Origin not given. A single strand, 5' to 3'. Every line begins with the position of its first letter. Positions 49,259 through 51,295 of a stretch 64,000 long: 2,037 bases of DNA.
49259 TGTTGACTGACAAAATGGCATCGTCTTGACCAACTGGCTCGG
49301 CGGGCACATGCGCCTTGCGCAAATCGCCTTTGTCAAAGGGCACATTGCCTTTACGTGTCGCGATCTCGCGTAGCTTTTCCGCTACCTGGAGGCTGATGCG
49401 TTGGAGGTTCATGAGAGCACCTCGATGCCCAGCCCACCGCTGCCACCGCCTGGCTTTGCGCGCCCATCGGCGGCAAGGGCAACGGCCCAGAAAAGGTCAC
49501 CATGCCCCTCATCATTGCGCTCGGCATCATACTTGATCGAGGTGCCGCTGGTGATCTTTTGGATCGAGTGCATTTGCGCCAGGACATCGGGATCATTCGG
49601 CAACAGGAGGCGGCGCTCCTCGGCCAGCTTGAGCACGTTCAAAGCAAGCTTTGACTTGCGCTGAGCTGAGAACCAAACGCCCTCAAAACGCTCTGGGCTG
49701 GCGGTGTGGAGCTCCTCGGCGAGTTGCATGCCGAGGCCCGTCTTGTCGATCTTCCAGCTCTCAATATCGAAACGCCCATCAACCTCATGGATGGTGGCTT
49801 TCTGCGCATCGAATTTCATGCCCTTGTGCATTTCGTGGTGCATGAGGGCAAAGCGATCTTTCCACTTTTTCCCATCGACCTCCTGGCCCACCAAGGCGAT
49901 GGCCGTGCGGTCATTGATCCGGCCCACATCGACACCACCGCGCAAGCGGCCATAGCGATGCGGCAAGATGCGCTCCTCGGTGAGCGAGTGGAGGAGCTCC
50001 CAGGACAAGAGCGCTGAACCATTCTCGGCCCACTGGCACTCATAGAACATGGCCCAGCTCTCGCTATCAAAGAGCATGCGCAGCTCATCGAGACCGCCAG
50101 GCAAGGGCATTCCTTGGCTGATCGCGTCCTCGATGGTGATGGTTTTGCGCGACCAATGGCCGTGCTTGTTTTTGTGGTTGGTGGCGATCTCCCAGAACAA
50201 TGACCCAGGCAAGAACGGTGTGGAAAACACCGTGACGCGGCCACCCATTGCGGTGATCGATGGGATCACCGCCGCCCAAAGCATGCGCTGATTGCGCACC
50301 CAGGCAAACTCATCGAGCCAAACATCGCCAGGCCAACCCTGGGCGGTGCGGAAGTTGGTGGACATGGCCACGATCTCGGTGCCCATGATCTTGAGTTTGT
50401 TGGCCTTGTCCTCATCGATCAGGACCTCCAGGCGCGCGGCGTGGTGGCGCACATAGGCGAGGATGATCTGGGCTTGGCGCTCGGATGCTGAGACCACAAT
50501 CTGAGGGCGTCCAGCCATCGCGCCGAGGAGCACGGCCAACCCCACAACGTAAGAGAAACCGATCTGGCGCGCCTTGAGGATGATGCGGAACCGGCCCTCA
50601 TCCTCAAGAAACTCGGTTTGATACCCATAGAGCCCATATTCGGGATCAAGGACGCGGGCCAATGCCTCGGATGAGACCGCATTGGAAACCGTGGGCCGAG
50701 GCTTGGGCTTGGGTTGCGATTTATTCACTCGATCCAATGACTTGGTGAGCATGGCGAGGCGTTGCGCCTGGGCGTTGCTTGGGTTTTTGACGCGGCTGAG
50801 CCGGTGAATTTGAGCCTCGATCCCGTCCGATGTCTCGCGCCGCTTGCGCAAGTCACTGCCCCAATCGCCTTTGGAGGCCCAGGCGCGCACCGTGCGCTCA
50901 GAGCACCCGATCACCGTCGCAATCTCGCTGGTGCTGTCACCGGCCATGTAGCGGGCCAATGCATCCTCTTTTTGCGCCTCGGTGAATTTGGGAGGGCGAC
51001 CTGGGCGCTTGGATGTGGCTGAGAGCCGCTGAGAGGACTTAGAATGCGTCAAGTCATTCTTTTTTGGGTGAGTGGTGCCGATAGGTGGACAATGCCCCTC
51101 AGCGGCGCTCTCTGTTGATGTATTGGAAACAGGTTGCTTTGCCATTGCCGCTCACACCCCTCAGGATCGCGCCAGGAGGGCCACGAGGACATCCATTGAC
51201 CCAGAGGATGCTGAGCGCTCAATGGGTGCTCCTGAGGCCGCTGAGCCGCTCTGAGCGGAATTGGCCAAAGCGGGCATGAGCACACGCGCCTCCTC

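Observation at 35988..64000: Mosaic prophage: Mu-type transposition arm joined to a P2/PBSX-type packaging, head and contractile-tail arm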

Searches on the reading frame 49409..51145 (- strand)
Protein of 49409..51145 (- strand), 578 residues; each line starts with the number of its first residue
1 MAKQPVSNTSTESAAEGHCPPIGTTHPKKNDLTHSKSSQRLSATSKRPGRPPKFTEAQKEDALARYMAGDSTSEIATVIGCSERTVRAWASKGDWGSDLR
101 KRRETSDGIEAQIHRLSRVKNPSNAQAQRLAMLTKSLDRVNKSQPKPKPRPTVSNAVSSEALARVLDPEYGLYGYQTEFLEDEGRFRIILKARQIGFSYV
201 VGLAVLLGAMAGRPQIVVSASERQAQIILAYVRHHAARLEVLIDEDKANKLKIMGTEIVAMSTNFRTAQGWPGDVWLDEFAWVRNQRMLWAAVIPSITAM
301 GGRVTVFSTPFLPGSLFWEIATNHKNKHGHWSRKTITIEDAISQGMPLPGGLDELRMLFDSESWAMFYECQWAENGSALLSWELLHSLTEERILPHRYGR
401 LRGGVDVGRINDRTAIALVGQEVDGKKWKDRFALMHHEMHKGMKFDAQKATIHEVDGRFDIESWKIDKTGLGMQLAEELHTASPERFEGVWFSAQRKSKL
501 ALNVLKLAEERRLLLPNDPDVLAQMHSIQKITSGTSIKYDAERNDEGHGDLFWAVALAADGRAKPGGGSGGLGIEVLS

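Call 5: search_protein_families(library=pfam, proteins=[window:49409-51145:-], max_evalue=0.01)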
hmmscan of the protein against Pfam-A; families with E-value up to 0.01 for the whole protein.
window:49409-51145:- (578 aa): 9 families
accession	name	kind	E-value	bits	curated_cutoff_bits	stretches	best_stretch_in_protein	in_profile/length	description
PF03237.21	Terminase_6N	-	2.9e-16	60.2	22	1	188-383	1-211/215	Terminase large subunit, T4likevirus-type, N-terminal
PF17289.8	Terminase_6C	-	1.2e-08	35.5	22.6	1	404-558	2-151/155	Terminase RNaseH-like domain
PF13384.12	HTH_23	-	4.4e-06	26.8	24.6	1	56-89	4-37/50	Homeodomain-like domain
PF01527.26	HTH_Tnp_1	-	3.2e-05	24.5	24.1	1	51-118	4-72/75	Transposase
PF13518.12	HTH_28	-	9.6e-05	22.8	25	1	58-92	1-35/52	Helix-turn-helix domain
PF06056.18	Terminase_5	-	0.00076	19.8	20.3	1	66-97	10-41/58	Putative ATPase subunit of terminase (gpP-like)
PF08281.18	Sigma70_r4_2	-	0.0023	18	25.7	1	64-92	21-49/54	Sigma-70, region 4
PF00196.25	GerE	-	0.0055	16.7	23.5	0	63-89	11-37/57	Bacterial regulatory proteins, luxR family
PF13551.12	HTH_29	-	0.0058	17.1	28.1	0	62-89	4-32/64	Winged helix-turn helix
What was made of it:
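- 49409..51145 (-): Large terminase with a gpP-like build: an N-terminal HTH, then Terminase_6N ATPase and Terminase_6C nuclease. Pfam (call 5).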

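Call 8: search_protein_families(library=phrogs, proteins=[window:49409-51145:-], max_evalue=0.001)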
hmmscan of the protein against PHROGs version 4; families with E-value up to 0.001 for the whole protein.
window:49409-51145:- (578 aa): 10 families
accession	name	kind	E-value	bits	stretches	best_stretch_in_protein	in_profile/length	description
phrog_5909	-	head and packaging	1.7e-42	146.5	1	303-558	2-264/285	terminase large subunit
phrog_2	-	head and packaging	3.6e-41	142.8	1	68-565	216-595/807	terminase large subunit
phrog_3746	-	head and packaging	3.1e-40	139.3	1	56-376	10-368/374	terminase large subunit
phrog_5713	-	head and packaging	1e-20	75.1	1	441-559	2-122/143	terminase large subunit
phrog_5751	-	head and packaging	2.7e-18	67.2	1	112-317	149-348/548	terminase large subunit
phrog_22646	-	unknown function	6.6e-12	46.2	1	172-336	37-212/374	-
phrog_664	-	DNA, RNA and nucleotide metabolism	1.3e-06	29.4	1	45-164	76-186/210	DNA binding protein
phrog_7579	-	head and packaging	1.5e-06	28.6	1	176-334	9-171/239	terminase large subunit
phrog_4151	-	DNA, RNA and nucleotide metabolism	2.5e-06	28.4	1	56-120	7-72/154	DNA binding protein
phrog_9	-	head and packaging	0.00036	20.5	0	370-560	450-661/812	terminase large subunit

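Call 9: search_dna_similar(query=window:49409-51145:-, collection=phages, mode=protein, max_rows=30)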
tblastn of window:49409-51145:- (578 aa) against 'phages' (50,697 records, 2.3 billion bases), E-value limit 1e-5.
Records with a match: 551; places in all: 551; records where one place covers at least 80% of the query: 425.
Best place of each record, by identity: <60% 551.
By first word of the organism name: Klebsiella 82; Burkholderia 80; Escherichia 58; Ralstonia 52; Yersinia 50; Vibrio 31; Salmonella 30; Halorubrum 29; Pseudomonas 18; Peduovirus 18; and 39 more.
By host as written in the record: - 61; Klebsiella pneumoniae 55; Ralstonia solanacearum 45; Burkholderia pseudomallei 31; Yersinia pestis EV76-CN 26; Burkholderia sp. 20; Escherichia coli 17; Halorubrum sp. 16; and 159 more.
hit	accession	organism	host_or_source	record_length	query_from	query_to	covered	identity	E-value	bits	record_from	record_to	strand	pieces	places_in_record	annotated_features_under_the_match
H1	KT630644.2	Salmonella phage SEN1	Salmonella enterica subsp. salamae ...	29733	66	555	85%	28.1%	7e-29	128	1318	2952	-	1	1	terminase ATPase subunit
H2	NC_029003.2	Salmonella phage SEN1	Salmonella enterica subsp. salamae ...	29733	66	555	85%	28.1%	7e-29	128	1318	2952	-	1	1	terminase large subunit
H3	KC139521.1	Salmonella phage FSLSP004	Salmonella enterica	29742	66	555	85%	28.1%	9e-29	128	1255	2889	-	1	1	terminase ATPase subunit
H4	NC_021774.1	Salmonella phage FSLSP004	Salmonella enterica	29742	66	555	85%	28.1%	9e-29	128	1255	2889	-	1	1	terminase large subunit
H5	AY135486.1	Salmonella phage PSP3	-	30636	66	555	85%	28.1%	9e-29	128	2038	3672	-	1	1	gp3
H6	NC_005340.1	Salmonella phage PSP3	Salmonella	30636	66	555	85%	28.1%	9e-29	128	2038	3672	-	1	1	P: terminase large subunit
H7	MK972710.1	Salmonella phage SI22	Salmonella sp.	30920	66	555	85%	28.1%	1e-28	127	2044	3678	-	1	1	terminase, ATPase subunit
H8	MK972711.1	Salmonella phage SW9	Salmonella sp.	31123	66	555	85%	28.1%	1e-28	127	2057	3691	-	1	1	terminase, ATPase subunit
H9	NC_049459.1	Salmonella phage SW9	Salmonella sp.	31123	66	555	85%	28.1%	1e-28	127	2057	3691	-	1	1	terminase large subunit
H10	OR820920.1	Bacillus phage vB_BpuM-ZY1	Bacillus pumilus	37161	24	558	93%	25.6%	1e-21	105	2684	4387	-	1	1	large terminase subunit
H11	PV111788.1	Burkholderia phage vB_SBP15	Burkholderia pseudomallei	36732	24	560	93%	25.3%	2e-21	105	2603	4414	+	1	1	terminase large subunit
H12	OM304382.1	Burkholderia phage PhiBP82.2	Burkholderia pseudomallei BP82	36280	37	560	91%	25.9%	2e-22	108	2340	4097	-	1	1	terminase, ATPase subunit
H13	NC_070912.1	Burkholderia phage PhiBP82.2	Burkholderia pseudomallei BP82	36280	37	560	91%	25.9%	2e-22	108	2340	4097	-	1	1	terminase large subunit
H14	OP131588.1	Acidovorax phage Acica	Acidovorax cattleyae GBBC 1148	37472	9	555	95%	24.8%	1e-32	140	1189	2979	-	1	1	terminase, ATPase subunit | major capsid protein, P2 family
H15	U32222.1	Escherichia phage 186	-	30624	66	555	85%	27.6%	1e-27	124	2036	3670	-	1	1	terminase subunit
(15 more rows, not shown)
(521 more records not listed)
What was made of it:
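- The genome size of ~31 kb is within the range of the P2-like records hit in call 9 (29.7-37.6 kb).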

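Call 14: find_related_loci(query=window:49409-51145:-, collection=viral_contigs, flank=10000)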
Query window:49409-51145:- (578 aa) in viral_contigs; peptide patterns used: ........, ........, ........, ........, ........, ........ (x = any residue, [..] = any of these).
24 stretches matched a pattern; 21 encode a relative of the query (tblastn E <= 1e-3); 21 distinct loci.
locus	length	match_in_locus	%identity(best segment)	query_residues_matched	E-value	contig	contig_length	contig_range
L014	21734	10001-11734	98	1-578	0e+0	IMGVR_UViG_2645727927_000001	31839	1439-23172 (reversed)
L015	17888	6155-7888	98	1-578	0e+0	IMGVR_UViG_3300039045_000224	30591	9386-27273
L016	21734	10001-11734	97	1-578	0e+0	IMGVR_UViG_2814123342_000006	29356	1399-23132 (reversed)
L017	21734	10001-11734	97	1-578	0e+0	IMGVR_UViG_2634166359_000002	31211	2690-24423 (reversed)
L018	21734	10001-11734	96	1-578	0e+0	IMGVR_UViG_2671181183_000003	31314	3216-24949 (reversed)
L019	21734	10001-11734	88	1-578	0e+0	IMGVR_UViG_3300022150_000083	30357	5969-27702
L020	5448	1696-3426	87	1-577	0e+0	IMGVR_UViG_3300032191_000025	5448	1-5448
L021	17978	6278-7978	88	11-577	0e+0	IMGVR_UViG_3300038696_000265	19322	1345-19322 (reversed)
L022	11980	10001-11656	88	27-578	0e+0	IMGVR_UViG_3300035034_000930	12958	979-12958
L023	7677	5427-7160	82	1-578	0e+0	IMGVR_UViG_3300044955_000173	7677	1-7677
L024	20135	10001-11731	80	1-577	0e+0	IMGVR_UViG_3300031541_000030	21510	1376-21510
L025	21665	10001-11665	81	27-578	0e+0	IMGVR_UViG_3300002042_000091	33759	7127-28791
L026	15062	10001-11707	79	4-578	0e+0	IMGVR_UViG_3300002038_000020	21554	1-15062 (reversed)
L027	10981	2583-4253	82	21-577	0e+0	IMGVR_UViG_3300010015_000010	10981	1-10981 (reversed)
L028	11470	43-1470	81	101-577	0e+0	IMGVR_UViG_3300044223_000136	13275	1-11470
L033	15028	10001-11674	43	33-561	1e-144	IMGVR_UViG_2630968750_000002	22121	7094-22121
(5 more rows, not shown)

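Call 62: search_solved_structures(query=window:49409-51145:-, max_evalue=0.1)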
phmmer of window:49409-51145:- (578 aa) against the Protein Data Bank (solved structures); distinct sequences matched with E-value up to 0.1: 1.
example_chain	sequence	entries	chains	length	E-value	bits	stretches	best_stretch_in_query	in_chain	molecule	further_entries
2elh_A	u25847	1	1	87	0.092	14.6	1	39-104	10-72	CG11849-PA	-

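Call 65: search_protein_families(library=ncbifam, proteins=[window:49409-51145:-], max_evalue=0.01)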
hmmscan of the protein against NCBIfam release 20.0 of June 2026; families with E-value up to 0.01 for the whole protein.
window:49409-51145:- (578 aa): 3 families
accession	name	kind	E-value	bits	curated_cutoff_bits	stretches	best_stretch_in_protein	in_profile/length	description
NF033545.0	transpos_IS630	equivalog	0.0014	18.1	100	1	62-103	5-48/299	IS630 family transposase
NF033516.0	transpos_IS3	equivalog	0.0056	16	160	1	58-142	2-86/369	IS3 family transposase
NF033546.1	transpos_IS21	equivalog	0.0083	15.7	160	0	66-119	5-63/294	IS21 family transposase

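Call 86: search_protein_families(library=pfam, proteins=[L033:13053-13679:+, L033:14057-14914:-, L033:12341-13120:-, L033:351-1925:-, L033:2594-3313:-, L033:3566-4132:-, L033:5056-5841:-, L033:5843-6301:-, L033:4517-5035:-, L033:2208-2597:-], max_evalue=0.01)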
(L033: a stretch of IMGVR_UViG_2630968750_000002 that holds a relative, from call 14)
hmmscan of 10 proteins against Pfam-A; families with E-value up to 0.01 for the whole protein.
L033:13053-13679:+ (208 aa): 0 families

L033:14057-14914:- (285 aa): 0 families

L033:12341-13120:- (259 aa): 0 families

L033:351-1925:- (524 aa): 0 families

L033:2594-3313:- (239 aa): 0 families

L033:3566-4132:- (188 aa): 0 families

L033:5056-5841:- (261 aa): 0 families

L033:5843-6301:- (152 aa): 0 families

L033:4517-5035:- (172 aa): 0 families

L033:2208-2597:- (129 aa): 0 families

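Call 94: find_homologous_proteins(query=window:49409-51145:-, max_evalue=1e-20)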
Query window:49409-51145:- (578 aa): 174 proteins with E <= 1e-20 among 8000 candidates; the best 120 are listed.
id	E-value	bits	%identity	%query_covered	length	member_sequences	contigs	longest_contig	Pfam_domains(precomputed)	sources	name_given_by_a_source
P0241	0.0e+0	1285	97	100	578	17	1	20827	PF17289.9,PF13384.13,PF03237.22,PF13518.13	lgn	-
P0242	0.0e+0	1188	90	100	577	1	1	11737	PF17289.9,PF13384.13,PF03237.22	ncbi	-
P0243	0.0e+0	1180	90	100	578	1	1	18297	PF17289.9,PF13384.13,PF03237.22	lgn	-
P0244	0.0e+0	1167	99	89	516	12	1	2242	PF17289.9,PF03237.22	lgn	-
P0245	0.0e+0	1167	88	100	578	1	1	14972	PF17289.9,PF03237.22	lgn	-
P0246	0.0e+0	1159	88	100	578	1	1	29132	PF17289.9,PF13384.13,PF03237.22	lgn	-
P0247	0.0e+0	1156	87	100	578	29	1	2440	PF17289.9,PF13384.13,PF03237.22,PF01527.27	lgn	-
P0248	0.0e+0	1142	87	100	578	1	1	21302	PF17289.9,PF13384.13,PF03237.22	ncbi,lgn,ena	-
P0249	0.0e+0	1140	87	99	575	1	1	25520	PF17289.9,PF13384.13,PF03237.22,PF13518.13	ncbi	-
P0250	0.0e+0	1117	94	89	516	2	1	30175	PF17289.9,PF13384.13,PF03237.22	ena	-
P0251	0.0e+0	1095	93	89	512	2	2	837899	PF17289.9,PF03237.22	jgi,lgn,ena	-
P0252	0.0e+0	1080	83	97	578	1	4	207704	PF17289.9,PF13384.13,PF03237.22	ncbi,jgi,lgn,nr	ncbi:MAG: terminase family protein [Pelagimonas sp.]|jgi:phage FluMu gp28-like protein|nr:terminase 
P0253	0.0e+0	1053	82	96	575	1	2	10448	PF17289.9,PF13384.13,PF03237.22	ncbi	-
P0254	0.0e+0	1053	83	95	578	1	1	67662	PF17289.9,PF03237.22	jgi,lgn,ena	-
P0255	0.0e+0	1045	82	96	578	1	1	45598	PF17289.9,PF13384.13,PF03237.22,PF01527.27,PF13518.13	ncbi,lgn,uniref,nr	ncbi:terminase family protein [Leisingera sp. MMG026]|uniref:terminase large subunit domain-containi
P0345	2.8e-161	556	49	91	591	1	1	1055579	PF17289.9,PF03237.22,PF01527.27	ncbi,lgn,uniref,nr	ncbi:phage FluMu gp28-like protein [Tibeticola sediminis]|uniref:Phage FluMu gp28-like protein n=1 T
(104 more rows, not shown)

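Call 95: find_encoding_contigs(protein=P0345, flank=10000, max_places=1)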
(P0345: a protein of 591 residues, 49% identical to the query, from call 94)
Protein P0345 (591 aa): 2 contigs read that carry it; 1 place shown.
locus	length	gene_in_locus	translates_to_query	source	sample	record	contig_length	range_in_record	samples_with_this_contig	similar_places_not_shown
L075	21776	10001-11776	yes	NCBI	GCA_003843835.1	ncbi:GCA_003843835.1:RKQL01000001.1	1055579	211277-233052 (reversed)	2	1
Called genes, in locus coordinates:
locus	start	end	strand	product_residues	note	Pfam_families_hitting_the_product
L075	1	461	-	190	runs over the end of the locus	PF05593:RHS_repeat (faint)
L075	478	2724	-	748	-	-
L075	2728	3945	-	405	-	PF09684:Tail_P2_I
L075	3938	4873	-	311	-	PF26776:Baseplate_J_N, PF26079:Baseplate_J_C (weak)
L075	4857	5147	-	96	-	PF05488:PAAR_motif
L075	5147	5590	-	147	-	PF04717:Phage_base_V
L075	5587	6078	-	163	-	-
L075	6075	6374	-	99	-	-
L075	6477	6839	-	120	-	-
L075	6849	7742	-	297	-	PF05065:Phage_capsid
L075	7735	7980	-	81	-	-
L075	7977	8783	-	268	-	PF14550:Peptidase_S78_2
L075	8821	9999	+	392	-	PF04860:Phage_portal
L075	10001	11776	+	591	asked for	PF01527:HTH_Tnp_1 (faint), PF03237:Terminase_6N, PF17289:Terminase_6C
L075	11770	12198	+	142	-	-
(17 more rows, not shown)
